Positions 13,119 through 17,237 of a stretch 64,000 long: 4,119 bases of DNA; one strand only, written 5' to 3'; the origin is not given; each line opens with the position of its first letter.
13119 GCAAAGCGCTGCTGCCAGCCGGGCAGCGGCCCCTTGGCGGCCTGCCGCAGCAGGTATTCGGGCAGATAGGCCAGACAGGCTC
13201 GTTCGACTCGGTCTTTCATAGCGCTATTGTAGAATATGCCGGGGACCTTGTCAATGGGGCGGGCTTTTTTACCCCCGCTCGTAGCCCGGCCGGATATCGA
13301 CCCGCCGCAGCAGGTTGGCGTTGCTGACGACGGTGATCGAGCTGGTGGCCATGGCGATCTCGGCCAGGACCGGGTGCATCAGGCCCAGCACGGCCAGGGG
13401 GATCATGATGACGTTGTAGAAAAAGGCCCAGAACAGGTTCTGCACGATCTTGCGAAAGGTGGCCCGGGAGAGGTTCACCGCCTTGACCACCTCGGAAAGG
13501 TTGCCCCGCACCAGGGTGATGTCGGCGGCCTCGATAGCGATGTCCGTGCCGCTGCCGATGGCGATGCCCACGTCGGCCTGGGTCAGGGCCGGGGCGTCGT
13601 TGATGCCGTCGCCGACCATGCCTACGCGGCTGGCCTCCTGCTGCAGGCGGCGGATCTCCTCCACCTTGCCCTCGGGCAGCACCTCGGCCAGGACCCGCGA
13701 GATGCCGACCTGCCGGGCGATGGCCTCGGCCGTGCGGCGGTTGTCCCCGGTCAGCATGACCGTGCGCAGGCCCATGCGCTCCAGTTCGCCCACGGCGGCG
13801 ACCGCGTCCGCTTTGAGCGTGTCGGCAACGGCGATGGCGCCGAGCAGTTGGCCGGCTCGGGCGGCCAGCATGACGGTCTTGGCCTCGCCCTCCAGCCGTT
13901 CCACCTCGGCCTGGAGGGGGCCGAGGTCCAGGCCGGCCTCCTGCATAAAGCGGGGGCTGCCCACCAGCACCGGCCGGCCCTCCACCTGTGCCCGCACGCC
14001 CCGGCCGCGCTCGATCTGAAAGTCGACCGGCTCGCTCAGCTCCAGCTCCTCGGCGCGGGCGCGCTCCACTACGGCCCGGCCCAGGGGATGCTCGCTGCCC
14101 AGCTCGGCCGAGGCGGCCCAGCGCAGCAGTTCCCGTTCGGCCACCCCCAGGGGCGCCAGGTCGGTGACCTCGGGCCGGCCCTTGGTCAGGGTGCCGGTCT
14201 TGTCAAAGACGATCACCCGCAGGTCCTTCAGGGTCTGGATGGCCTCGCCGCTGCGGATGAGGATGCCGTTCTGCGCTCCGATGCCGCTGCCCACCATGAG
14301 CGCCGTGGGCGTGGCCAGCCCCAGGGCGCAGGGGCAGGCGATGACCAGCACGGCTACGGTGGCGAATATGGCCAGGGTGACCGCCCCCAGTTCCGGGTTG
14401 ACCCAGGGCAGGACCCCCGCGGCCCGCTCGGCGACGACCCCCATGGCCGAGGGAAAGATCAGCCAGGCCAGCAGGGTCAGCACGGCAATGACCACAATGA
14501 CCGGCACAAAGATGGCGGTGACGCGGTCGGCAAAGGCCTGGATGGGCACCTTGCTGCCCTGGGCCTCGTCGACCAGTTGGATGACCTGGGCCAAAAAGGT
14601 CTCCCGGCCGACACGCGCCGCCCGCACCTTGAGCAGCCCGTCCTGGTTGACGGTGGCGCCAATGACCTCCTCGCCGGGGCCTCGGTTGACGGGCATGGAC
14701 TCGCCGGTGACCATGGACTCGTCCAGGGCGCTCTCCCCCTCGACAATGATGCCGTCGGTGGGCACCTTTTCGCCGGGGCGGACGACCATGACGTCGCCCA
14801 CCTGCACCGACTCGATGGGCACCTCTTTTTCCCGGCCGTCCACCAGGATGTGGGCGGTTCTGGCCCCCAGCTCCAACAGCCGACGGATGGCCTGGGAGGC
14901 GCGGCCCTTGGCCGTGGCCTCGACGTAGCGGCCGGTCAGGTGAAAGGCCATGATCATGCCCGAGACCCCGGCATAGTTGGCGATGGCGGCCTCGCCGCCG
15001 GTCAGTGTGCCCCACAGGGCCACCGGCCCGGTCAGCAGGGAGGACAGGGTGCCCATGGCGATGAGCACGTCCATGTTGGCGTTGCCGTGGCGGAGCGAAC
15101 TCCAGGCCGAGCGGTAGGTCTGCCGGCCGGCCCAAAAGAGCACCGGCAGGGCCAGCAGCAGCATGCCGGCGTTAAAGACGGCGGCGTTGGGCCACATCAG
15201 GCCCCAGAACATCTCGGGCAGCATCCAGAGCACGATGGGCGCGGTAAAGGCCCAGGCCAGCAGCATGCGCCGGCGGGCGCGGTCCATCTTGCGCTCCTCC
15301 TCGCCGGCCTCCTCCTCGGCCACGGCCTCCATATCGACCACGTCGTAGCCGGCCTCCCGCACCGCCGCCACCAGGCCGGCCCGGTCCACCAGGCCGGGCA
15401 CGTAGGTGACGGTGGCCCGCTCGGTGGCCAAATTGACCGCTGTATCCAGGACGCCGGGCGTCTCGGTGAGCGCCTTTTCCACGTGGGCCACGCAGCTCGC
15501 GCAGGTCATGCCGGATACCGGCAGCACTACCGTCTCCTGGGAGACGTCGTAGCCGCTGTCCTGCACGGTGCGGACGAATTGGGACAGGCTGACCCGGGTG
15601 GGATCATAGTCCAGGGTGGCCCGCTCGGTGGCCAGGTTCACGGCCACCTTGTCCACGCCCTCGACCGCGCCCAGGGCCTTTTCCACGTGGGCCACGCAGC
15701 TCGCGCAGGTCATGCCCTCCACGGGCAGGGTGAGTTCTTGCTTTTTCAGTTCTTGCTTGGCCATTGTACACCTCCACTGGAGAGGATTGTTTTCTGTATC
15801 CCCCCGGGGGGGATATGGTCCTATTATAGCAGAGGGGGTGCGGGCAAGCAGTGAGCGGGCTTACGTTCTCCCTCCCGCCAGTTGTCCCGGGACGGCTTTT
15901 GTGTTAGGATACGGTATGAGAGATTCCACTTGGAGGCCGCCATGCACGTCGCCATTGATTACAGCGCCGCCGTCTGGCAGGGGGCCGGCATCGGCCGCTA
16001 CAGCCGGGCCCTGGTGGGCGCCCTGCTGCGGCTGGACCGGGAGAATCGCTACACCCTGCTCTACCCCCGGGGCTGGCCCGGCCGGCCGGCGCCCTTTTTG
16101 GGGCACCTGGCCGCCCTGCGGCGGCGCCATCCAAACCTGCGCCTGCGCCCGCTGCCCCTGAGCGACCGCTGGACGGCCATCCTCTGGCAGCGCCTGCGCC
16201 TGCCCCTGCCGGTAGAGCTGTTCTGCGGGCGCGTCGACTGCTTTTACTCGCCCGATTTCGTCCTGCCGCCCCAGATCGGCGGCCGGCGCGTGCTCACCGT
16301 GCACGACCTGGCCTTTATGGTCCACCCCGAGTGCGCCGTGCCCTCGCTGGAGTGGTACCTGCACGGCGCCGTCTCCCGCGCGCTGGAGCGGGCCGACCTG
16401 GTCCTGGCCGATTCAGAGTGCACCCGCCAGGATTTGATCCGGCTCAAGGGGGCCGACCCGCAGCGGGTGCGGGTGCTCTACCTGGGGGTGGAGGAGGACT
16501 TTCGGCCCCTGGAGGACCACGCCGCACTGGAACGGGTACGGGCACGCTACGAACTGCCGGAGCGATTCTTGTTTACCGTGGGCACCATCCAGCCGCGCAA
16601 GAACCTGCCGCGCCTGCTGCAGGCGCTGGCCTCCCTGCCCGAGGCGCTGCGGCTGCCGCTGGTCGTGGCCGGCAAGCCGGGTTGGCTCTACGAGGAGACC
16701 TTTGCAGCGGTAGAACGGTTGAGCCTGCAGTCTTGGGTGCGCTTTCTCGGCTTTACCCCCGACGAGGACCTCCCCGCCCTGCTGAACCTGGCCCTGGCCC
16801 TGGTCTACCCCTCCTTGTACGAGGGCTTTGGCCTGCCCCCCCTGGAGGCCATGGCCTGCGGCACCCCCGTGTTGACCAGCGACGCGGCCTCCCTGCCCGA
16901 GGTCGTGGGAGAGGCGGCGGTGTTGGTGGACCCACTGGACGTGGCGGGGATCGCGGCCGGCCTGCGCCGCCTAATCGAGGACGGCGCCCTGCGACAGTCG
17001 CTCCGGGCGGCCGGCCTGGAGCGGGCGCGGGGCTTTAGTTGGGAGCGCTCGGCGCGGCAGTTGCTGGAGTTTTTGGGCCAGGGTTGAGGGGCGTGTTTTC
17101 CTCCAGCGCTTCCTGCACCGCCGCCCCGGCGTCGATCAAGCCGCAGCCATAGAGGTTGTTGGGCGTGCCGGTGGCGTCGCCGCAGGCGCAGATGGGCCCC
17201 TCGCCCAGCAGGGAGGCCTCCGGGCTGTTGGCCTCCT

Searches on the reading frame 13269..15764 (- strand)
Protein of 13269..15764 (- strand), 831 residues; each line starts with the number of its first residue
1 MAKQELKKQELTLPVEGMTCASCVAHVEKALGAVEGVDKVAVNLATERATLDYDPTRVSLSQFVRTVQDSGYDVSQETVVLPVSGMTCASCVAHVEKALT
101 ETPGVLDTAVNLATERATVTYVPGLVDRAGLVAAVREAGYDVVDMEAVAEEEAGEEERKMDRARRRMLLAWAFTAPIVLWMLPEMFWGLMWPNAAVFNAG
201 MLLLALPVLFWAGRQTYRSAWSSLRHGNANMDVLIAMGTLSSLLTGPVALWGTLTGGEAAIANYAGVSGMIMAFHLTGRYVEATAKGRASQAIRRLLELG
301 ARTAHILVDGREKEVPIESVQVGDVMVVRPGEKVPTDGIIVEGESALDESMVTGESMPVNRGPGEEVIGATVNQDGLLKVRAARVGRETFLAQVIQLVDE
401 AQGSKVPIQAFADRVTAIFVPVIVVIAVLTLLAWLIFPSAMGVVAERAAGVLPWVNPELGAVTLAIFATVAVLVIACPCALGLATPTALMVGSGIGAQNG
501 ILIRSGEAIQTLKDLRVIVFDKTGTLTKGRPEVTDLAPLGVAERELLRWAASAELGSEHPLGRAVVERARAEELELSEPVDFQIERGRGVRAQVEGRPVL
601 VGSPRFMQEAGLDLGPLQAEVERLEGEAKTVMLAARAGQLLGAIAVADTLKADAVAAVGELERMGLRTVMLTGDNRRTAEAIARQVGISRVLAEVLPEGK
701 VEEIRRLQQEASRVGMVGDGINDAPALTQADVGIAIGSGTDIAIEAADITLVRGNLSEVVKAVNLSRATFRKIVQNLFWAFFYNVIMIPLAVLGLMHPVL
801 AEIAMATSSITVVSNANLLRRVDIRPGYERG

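Call 21: search_protein_families(library=pfam, proteins=[window:13269-15764:-], max_evalue=0.001)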
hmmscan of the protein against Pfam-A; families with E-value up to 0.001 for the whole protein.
window:13269-15764:- (831 aa): 5 families
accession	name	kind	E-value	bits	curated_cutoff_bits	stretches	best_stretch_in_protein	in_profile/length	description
PF00122.25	E1-E2_ATPase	-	7.7e-52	175.9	28.1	1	299-498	2-180/181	E1-E2 ATPase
PF00702.32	Hydrolase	-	4e-40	138.7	26.4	1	516-731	2-191/191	haloacid dehalogenase-like hydrolase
PF00403.32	HMA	-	7.1e-37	126.1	24.8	2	12-73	1-62/62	Heavy-metal-associated domain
PF12710.13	HAD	-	3.6e-05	24.7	27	1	632-727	68-188/189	haloacid dehalogenase-like hydrolase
PF08282.18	Hydrolase_3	-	0.00019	21.7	20.9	1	706-751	198-243/255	haloacid dehalogenase-like hydrolase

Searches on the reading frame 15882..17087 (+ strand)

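Call 21: search_protein_families(library=pfam, proteins=[window:15882-17087:+], max_evalue=0.001)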
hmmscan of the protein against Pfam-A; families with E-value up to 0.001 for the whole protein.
window:15882-17087:+ (401 aa): 6 families
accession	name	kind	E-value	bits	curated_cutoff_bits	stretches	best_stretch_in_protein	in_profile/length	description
PF00534.26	Glycos_transf_1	-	4e-34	118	26.4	1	226-378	14-169/172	Glycosyl transferases group 1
PF13692.12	Glyco_trans_1_4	-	7.6e-27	94.7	27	1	230-367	4-142/142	Glycosyl transferases group 1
PF20706.3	GT4-conflict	-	4.7e-10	39.4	26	1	240-343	212-321/385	Family 4 Glycosyltransferase in conflict systems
PF13524.12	Glyco_trans_1_2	-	6.3e-10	39.6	25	1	244-396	4-144/144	Glycosyl transferase-like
PF13439.12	Glyco_transf_4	-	2.4e-09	37.9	28.5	1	36-206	3-169/170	Glycosyltransferase Family 4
PF13579.12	Glyco_trans_4_4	-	2.8e-05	25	29.7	1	36-202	2-158/158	Glycosyl transferase 4-like domain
